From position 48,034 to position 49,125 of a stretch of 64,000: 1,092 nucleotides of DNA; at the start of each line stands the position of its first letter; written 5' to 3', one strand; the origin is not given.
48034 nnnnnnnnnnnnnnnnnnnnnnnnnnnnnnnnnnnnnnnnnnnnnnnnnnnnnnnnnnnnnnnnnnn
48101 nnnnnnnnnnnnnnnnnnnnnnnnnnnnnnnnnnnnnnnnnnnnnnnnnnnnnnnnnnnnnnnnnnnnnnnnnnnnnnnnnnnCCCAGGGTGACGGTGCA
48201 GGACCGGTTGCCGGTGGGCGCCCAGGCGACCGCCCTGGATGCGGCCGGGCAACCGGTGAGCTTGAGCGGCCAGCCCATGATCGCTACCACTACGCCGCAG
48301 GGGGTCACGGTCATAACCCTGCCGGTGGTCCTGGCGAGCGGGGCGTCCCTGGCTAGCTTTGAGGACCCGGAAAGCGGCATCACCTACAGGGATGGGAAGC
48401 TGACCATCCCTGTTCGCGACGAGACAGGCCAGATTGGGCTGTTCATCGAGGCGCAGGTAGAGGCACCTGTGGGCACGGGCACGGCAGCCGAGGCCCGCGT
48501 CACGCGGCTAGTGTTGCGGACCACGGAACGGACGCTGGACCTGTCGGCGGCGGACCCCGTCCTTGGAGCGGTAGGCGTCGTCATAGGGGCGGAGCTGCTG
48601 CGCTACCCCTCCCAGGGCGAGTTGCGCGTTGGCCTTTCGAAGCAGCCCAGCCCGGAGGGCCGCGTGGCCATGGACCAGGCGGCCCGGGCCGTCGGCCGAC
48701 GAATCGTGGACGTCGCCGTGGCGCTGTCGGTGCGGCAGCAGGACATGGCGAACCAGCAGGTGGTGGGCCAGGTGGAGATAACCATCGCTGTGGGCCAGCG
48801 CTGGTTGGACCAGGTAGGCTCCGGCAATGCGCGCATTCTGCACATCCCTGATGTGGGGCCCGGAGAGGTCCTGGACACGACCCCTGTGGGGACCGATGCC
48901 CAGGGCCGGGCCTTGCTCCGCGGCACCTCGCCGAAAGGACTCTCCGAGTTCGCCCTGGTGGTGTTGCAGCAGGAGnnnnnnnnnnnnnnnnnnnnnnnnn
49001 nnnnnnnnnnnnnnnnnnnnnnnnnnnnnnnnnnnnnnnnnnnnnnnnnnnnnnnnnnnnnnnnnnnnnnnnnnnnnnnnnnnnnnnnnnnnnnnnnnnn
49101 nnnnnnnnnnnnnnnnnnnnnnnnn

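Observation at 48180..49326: Archaeal-style C-terminal architecture on protein 2: pre-PGF-like domain, Pro/Thr linker, GGF-TM-RRR tail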

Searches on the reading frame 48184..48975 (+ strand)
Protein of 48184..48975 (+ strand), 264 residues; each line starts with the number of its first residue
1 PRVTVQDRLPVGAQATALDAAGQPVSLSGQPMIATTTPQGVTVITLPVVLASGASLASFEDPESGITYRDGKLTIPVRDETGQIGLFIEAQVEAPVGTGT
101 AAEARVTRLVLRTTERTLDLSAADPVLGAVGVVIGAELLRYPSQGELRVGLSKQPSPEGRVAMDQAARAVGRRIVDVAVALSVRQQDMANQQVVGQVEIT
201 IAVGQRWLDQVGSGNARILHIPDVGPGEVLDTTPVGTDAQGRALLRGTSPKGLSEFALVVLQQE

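Call 12: find_homologous_proteins(query=window:48184-48975:+, max_evalue=0.001)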
Query window:48184-48975:+: 8000 candidates shared short words with the query, none scored E <= 0.001.

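Call 14: search_solved_structures(query=window:48184-48975:+, max_evalue=10)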
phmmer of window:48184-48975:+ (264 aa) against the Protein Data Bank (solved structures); distinct sequences matched with E-value up to 10: 4.
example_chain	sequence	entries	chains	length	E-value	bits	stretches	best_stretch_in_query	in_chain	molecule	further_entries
4p0e_A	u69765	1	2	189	0.22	14.6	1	91-198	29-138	Maf-like protein YhdE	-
4p0u_A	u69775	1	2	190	0.22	14.6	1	91-198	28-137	Maf-like protein YceF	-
7tal_A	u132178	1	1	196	0.89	12.6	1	75-129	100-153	D4_deltaDARP LOV2-DARPin fusion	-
4v6w_AU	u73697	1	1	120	1.5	11.8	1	99-202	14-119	40S ribosomal protein S20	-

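Call 15: search_protein_representatives(protein=window:48184-48975:+)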
Query: 264 residues. Proteins with E-value up to 0.001 (for the whole library): 335; up to 1e-10: 165; up to 1e-30: 21. The best 150 are listed.
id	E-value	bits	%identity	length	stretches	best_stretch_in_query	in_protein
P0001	3.4e-45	171.1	43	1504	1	8-261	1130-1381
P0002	5.4e-42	160.6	38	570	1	11-262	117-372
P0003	1.5e-39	152.7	36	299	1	14-259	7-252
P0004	2.7e-38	148.5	37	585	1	12-261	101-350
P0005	2.9e-38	148.4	35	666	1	14-260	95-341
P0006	1.1e-36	143.2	37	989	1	14-261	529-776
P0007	1.6e-35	139.5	36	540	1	5-262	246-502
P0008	5.4e-35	137.7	36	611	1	13-261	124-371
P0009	6.3e-35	137.5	36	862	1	10-262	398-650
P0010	2.1e-34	135.8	33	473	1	3-261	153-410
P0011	3.6e-34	135.0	34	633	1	14-259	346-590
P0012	4.3e-34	134.8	37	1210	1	15-262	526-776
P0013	8.1e-34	133.9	38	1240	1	5-260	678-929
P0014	4.2e-33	131.6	37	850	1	15-261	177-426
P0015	2.0e-32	129.3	34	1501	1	6-261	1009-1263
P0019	2.5e-31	125.7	35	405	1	10-262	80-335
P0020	2.7e-31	125.6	35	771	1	11-261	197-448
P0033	9.6e-27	110.7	33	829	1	13-260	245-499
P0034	1.3e-26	110.3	33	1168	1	8-260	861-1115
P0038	5.9e-26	108.1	34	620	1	42-262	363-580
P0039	1.3e-25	107.1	36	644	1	24-264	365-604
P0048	4.8e-24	101.9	31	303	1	16-259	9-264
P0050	8.3e-24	101.1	32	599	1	1-262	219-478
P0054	1.7e-22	96.8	37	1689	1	13-262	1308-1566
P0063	4.2e-21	92.3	33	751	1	19-264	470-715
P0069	7.0e-20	88.3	37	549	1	72-260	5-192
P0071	1.3e-19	87.3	30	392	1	11-260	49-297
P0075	1.9e-19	86.9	29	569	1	8-262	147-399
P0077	4.1e-19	85.7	30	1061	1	17-261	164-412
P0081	4.0e-18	82.5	29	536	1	3-261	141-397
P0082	5.6e-18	82.0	29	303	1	16-264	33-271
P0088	4.0e-17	79.2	31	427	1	15-260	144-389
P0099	1.5e-15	74.1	30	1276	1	15-261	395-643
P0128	2.2e-13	67.0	31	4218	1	39-221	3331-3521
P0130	3.1e-13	66.5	32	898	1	81-262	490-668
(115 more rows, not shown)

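Call 19: search_protein_families(library=ncbifam, proteins=[P0038, P0039, P0063, P0088, P0082, P0003, P0007, P0010, P0008, P0081], max_evalue=1)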
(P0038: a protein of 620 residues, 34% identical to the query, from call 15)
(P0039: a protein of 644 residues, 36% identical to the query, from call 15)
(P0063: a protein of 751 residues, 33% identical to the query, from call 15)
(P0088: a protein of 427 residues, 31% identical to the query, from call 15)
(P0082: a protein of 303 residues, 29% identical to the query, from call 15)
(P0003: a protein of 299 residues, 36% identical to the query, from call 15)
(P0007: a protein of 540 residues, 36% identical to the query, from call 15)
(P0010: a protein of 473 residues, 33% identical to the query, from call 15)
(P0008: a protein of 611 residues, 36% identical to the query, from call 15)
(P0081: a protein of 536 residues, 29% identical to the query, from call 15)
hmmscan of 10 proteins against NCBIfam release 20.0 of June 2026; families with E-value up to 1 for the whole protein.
P0038 (620 aa): 3 families
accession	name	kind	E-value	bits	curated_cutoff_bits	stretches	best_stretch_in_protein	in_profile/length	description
NF033510.3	Ca_tandemer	repeat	0.00093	19.5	50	1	45-113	16-93/96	Ca2+-stabilized repeat-containing adhesin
TIGR04213.1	PGF_pre_PGF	domain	0.003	17.6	28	1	472-577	51-152/153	PGF-pre-PGF domain-containing protein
NF045529.2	Heimdall-CTERM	domain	0.013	15.9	24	1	596-617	3-24/26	Heimdall-CTERM domain-containing surface protein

P0039 (644 aa): 5 families
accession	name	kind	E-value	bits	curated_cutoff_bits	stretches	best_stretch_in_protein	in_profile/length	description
TIGR04126.1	PGF_CTERM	domain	0.0098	15.5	24.5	1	620-643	5-28/28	PGF-CTERM sorting domain-containing protein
TIGR04216.1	halo_surf_glyco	exception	0.026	12.7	400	1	602-642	743-783/784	HVO_2072 family ArtA-dependent S-layer glycoprotein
NF038403.1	perm_prefix_1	domain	0.037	13.8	30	0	172-191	23-42/59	permease prefix domain 1-containing protein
NF041431.1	S_layer_MEMAR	equivalog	0.054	11.9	600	1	603-642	777-818/819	MEMAR_RS02690 family S-layer glycoprotein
TIGR04213.1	PGF_pre_PGF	domain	0.063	13.3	28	1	526-599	77-152/153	PGF-pre-PGF domain-containing protein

P0063 (751 aa): 1 family
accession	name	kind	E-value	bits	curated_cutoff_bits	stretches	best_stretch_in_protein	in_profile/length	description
TIGR04213.1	PGF_pre_PGF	domain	0.039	13.9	28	1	637-710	77-152/153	PGF-pre-PGF domain-containing protein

P0088 (427 aa): 3 families
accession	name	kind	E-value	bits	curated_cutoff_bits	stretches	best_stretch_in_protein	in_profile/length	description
TIGR04126.1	PGF_CTERM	domain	5.1e-07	29.2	24.5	1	405-427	5-27/28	PGF-CTERM sorting domain-containing protein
TIGR04213.1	PGF_pre_PGF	domain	0.00023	21.2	28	1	317-388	78-152/153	PGF-pre-PGF domain-containing protein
NF045529.2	Heimdall-CTERM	domain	0.041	14.3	24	1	406-427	3-24/26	Heimdall-CTERM domain-containing surface protein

P0082 (303 aa): 3 families
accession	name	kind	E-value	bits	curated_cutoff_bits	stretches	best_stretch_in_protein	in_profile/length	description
TIGR04213.1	PGF_pre_PGF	domain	0.0004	20.4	28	1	177-266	62-152/153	PGF-pre-PGF domain-containing protein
NF045529.2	Heimdall-CTERM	domain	0.006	16.9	24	1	278-300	2-24/26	Heimdall-CTERM domain-containing surface protein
NF041479.2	spor_membprot_YtrI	equivalog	0.02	14.8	125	1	171-211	123-162/166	sporulation membrane protein YtrI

P0003 (299 aa): 1 family
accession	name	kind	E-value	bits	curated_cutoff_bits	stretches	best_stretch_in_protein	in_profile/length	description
NF009242.0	PRK12599.1-1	equivalog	0.39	11.1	89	1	256-287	21-52/86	putative monovalent cation/H+ antiporter subunit F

P0007 (540 aa): 4 families
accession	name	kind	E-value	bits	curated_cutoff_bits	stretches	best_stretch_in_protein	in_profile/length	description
TIGR00864.1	PCC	subfamily_domain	0.00042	16.8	1861.4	1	194-228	1427-1461/2700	polycystin cation channel protein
NF038112.1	myxo_dep_M36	subfamily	0.0041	14.3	1500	1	161-287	1380-1508/1604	myxosortase-dependent M36 family metallopeptidase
NF058578.1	CPR_pilus_PamR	equivalog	0.0079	15.1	300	1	197-244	185-240/297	pilus system RbmA-like protein PamR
TIGR04211.1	SH3_and_anchor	equivalog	0.018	14.7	65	1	505-538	162-195/198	TIGR04211 family SH3 domain-containing protein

P0010 (473 aa): 4 families
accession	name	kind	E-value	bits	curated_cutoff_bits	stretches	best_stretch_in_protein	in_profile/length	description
TIGR04213.1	PGF_pre_PGF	domain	0.00057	19.9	28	1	332-407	76-151/153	PGF-pre-PGF domain-containing protein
NF051874.1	PVV_CTERM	equivalog_domain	0.042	13.6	27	1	424-446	12-35/38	PVV-CTERM domain-containing choice-of-anchor G protein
NF053819.1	EF0750_LPXTG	subfamily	0.2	12.2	47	1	15-52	1-39/105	EF2685/EF0750 family sortase-dependent surface protein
NF045846.1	MSC0882_dom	subfamily_domain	0.36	10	60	1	414-457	159-198/244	MSC_0882 family membrane protein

P0008 (611 aa): 1 family
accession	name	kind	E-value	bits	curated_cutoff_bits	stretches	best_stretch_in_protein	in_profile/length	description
TIGR00397.1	mauM_napG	subfamily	0.0015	18.1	178.85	1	69-185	82-189/213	MauM/NapG family ferredoxin-type protein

P0081 (536 aa): 3 families
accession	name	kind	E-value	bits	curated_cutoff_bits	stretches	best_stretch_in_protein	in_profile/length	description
TIGR03901.2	MYXO-CTERM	domain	0.0025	18.2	20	1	504-536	2-34/34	MYXO-CTERM sorting domain-containing protein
NF033191.4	JDVT-CTERM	domain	0.0041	17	27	1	503-535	2-35/35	JDVT-CTERM domain-containing protein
NF041936.1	MXAN_0125_fam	equivalog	0.044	13.8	65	1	487-535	127-169/169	MXAN_0125 family MYXO-CTERM protein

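Call 26: find_homologous_proteins(query=A1, max_evalue=0.001)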
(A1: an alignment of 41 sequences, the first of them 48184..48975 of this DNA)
Query A1 (41 sequences) (264 aa, profile of the alignment): 2 proteins with E <= 0.001 among 8000 candidates.
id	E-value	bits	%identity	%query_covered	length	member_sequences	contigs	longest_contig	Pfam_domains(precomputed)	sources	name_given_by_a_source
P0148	3.1e-77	277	29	84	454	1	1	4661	-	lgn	-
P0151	3.2e-74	267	30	84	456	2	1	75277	-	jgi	jgi:hypothetical protein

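Call 27: list_cluster_members(proteins=[P0088, P0039, P0038, P0063, P0082, P0001, P0006, P0069, P0054, P0050])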
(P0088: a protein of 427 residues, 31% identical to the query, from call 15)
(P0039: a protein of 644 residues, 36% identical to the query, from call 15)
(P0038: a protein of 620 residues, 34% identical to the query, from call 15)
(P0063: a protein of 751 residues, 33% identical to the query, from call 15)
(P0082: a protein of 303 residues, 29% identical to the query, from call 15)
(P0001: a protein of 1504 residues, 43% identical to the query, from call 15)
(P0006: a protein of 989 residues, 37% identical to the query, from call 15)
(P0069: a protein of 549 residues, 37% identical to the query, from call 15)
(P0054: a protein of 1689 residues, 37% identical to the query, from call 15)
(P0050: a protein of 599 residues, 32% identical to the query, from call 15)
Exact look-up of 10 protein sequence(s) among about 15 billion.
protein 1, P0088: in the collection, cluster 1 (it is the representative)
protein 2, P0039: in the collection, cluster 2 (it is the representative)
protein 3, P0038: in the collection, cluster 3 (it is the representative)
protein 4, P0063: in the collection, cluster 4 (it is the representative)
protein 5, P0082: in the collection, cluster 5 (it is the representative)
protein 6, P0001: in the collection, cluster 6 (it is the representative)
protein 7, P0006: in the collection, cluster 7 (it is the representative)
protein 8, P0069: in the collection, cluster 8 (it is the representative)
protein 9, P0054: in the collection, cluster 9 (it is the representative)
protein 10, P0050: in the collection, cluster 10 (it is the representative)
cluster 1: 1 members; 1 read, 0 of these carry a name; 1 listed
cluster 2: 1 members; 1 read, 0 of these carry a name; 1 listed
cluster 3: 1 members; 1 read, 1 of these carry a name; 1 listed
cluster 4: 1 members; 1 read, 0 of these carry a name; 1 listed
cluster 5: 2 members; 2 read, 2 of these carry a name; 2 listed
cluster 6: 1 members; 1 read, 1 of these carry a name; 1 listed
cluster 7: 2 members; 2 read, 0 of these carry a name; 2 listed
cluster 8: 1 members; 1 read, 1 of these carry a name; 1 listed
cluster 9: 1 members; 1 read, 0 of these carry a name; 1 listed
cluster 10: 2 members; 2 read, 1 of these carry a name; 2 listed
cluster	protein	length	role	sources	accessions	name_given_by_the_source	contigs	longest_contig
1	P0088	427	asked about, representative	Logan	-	-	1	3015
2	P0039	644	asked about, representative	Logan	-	-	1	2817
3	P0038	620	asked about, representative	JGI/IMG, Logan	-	hypothetical protein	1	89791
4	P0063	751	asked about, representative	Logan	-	-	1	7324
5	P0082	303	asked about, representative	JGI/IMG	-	hypothetical protein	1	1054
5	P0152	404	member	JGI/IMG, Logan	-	hypothetical protein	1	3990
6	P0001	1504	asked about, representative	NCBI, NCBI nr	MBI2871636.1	MAG: PKD domain-containing protein [Chloroflexi bacterium] | PKD domain-containing protein [Chloroflexota bacterium]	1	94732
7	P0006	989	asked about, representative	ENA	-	-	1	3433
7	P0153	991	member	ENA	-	-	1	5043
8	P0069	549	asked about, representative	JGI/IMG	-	hypothetical protein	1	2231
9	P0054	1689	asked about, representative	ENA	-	-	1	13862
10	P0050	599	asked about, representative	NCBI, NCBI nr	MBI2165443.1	MAG: hypothetical protein HYU29_03445 [Chloroflexi bacterium] | hypothetical protein [Chloroflexota bacterium]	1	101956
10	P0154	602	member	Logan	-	-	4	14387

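Call 34: search_protein_families(library=ncbifam, alignment_id=A1, max_evalue=1)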
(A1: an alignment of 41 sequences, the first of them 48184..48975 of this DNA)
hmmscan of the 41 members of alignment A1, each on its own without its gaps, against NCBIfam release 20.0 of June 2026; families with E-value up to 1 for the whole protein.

A. member 1, window:48184-48975:+ (264 aa): 0 families

B. families by the number of members that match (of 41 scanned): 11 families
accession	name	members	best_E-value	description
TIGR04213.1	PGF_pre_PGF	24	4.7e-06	PGF-pre-PGF domain-containing protein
NF046032.1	TransRegSlrRBacil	2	0.021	HTH-type transcriptional regulator SlrR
NF053738.1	S2SprSpoIIQBc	1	0.0079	stage II sporulation protein SpoIIQ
NF006897.1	PRK09379.1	1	0.012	polyisoprenyl-teichoic acid--peptidoglycan teichoic acid transferase TagU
NF041479.2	spor_membprot_YtrI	1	0.015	sporulation membrane protein YtrI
NF010291.0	PRK13731.1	1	0.026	conjugal transfer complement resistance protein TraT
NF004971.0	PRK06334.1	1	0.058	long chain fatty acid--[acyl-carrier-protein] ligase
TIGR03913.1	rad_SAM_trio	1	0.075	GDL motif peptide-associated radical SAM/SPASM maturase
NF008362.0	PRK11152.1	1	0.083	acetolactate synthase 2 small subunit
TIGR03047.1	PS_II_psb28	1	0.24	photosystem II reaction center protein Psb28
NF040942.2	hypo_ExtJ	1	0.47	selenite/tellurite reduction operon protein ExtJ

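Call 37: predict_structure(alignment_id=A1)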
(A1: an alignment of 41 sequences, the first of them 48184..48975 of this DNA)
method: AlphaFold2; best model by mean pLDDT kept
length: 264 residues; sequences in the alignment: 41
mean_pLDDT: 97.6   pTM: 0.91
mean pLDDT of the five models: 97.6, 97.6, 97.5, 97.5, 97.5
residues with pLDDT >= 90: 262; 70-90: 2; 50-70: 0; < 50: 0
segments of 3 or more residues with pLDDT < 50: none
pLDDT, mean of each block of 10 residues (from residue 1): 97 98 98 97 98 98 98 98 98 98 98 98 97 98 97 96 97 98 97 98 98 98 94 98 98 98 95
secondary structure, 60 per line:
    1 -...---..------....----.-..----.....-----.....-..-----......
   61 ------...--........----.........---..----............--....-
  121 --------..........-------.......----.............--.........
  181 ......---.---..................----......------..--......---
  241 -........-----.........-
elements in order: E2-4 E16-19 E32-36 E42-46 E55-60 E67-69 E72-79 E84-92 E102-113 E116-119 E129-138 E146-152 H157-169 E172-186 E194-204 H205-211 E216-221 E232-237 E242-249 E255-263

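Call 43: fold_search(model_id=the predicted structure, library=pdb)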
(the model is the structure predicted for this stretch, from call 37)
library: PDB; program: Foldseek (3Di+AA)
matches with E <= 10: 1213; with E <= 0.001: 1
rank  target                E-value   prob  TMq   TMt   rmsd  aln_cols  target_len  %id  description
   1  7ufu_A                6.4e-04  0.20  0.15  0.05  20.2       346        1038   11  Cryo-EM Structure of Bl_Man38A nucleophile mutant in complex with mannose at 2.7 A (released 2022-11-16)
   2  7ufr_A                1.8e-03  0.15  0.14  0.05  20.9       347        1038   11  Cryo-EM Structure of Bl_Man38A at 2.7 A (released 2022-11-16)
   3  2fuq_A                2.4e-03  0.08  0.10  0.06  19.2       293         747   12  Crystal Structure of Heparinase II (released 2006-04-18)
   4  2fut_A                3.2e-03  0.09  0.11  0.06  19.1       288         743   12  Crystal Structure of Heparinase II Complexed with a Disaccharide Product (released 2006-04-18)
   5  3e7j_A                8.9e-03  0.08  0.11  0.06  19.0       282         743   12  HeparinaseII H202A/Y257A double mutant complexed with a heparan sulfate tetrasaccharide substrate (released 2008-12-30)
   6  9erx_F                1.0e-02  0.16  0.17  0.19  18.5       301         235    7  Structural basis of D9-THC analog activity at the Cannabinoid 1 receptor (released 2024-06-26)
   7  3wnn_A                1.3e-02  0.20  0.20  0.09  21.9       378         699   12  D308A mutant of Bacillus circulans T-3040 cycloisomaltooligosaccharide glucanotransferase complexed with isomaltooctao (released 2014-02-05)
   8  8c29_O                1.8e-02  0.08  0.10  0.13  21.7       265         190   13  Cryo-EM structure of photosystem II C2S2 supercomplex from Norway spruce (Picea abies) at 2.8 Angstrom resolution (released 2023-07-26)
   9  5x5x_L                1.8e-02  0.07  0.11  0.12  17.4       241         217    7  Crystal structure of the Fab fragment of anti-osteocalcin C-terminal peptide antibody KTM219 (released 2018-02-21)
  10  7try_H                2.1e-02  0.16  0.19  0.21  17.6       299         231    8  Cryo-EM structure of corticotropin releasing factor receptor 2 bound to Urocortin 1 and coupled with heterotrimeric G1 (released 2022-11-09)
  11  6h06_B                2.1e-02  0.08  0.12  0.14  17.7       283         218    8  FAB CBTAU-22.1 IN COMPLEX WITH TAU PEPTIDE V1088-5 (released 2018-07-25)
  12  7ufs_A                2.1e-02  0.06  0.12  0.05  20.1       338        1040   12  Cryo-EM Structure of Bl_Man38B at 3.4 A (released 2022-11-16)
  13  3vmp                  2.4e-02  0.96  0.19  0.09   4.0        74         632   18  Crystal structure of dextranase from Streptococcus mutans in complex with 4,5-epoxypentyl alpha-D-glucopyranoside (released 2012-02-15)
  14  9wp9_C                2.4e-02  0.14  0.18  0.20  18.9       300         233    9  Cryo-EM structure of the d18:1 S1P-bound S1PR3 and Gq complex (released 2025-11-26)
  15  1mju_L                2.7e-02  0.08  0.13  0.15  17.4       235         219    9  1.22 ANGSTROM RESOLUTION CRYSTAL STRUCTURE OF THE FAB FRAGMENT OF ESTEROLYTIC ANTIBODY MS6-12 (released 2003-09-23)
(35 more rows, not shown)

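Call 47: list_cluster_members(proteins=[P0010, P0048, P0008, P0130, P0081, P0075, P0128, P0099, P0020, P0077])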
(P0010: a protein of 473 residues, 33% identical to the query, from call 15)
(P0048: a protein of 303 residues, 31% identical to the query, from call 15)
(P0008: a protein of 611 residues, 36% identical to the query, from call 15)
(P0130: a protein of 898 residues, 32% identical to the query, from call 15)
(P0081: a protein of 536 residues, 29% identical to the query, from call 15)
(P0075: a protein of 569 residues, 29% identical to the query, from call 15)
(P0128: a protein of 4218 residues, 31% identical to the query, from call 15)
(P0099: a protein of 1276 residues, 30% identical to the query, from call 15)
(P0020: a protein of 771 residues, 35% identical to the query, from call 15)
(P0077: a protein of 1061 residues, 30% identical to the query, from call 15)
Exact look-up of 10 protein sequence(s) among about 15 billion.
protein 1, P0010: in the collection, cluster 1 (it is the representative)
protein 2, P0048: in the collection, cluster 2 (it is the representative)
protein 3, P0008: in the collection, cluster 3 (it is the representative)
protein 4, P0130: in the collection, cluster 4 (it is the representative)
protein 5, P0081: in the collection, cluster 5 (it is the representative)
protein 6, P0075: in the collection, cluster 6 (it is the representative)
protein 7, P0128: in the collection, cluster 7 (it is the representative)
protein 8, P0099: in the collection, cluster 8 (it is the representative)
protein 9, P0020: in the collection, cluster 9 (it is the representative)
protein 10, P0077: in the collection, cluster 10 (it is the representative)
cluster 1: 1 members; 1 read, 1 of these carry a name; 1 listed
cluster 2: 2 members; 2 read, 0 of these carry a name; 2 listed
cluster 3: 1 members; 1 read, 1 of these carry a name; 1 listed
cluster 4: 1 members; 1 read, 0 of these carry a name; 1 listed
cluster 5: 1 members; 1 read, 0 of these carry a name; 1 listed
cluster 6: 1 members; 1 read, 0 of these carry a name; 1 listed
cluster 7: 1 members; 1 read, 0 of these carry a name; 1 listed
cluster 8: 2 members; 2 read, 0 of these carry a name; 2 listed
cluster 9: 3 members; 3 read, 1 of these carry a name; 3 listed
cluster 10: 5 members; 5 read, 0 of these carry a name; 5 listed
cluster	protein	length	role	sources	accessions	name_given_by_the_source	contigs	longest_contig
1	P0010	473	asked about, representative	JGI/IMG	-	hypothetical protein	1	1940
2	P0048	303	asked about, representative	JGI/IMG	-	-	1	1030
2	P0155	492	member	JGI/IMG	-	-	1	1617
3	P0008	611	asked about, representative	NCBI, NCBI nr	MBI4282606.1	MAG: hypothetical protein HY672_03865 [Chloroflexi bacterium] | hypothetical protein [Chloroflexota bacterium]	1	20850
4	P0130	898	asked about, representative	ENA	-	-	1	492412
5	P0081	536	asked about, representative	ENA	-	-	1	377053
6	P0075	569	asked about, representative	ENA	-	-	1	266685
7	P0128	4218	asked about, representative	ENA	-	-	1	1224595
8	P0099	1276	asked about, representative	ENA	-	-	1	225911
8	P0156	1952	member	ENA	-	-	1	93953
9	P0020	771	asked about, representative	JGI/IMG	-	hypothetical protein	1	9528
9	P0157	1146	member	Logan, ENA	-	-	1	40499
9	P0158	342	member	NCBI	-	-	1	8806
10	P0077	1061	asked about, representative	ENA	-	-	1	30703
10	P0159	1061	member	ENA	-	-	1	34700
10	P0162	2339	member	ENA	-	-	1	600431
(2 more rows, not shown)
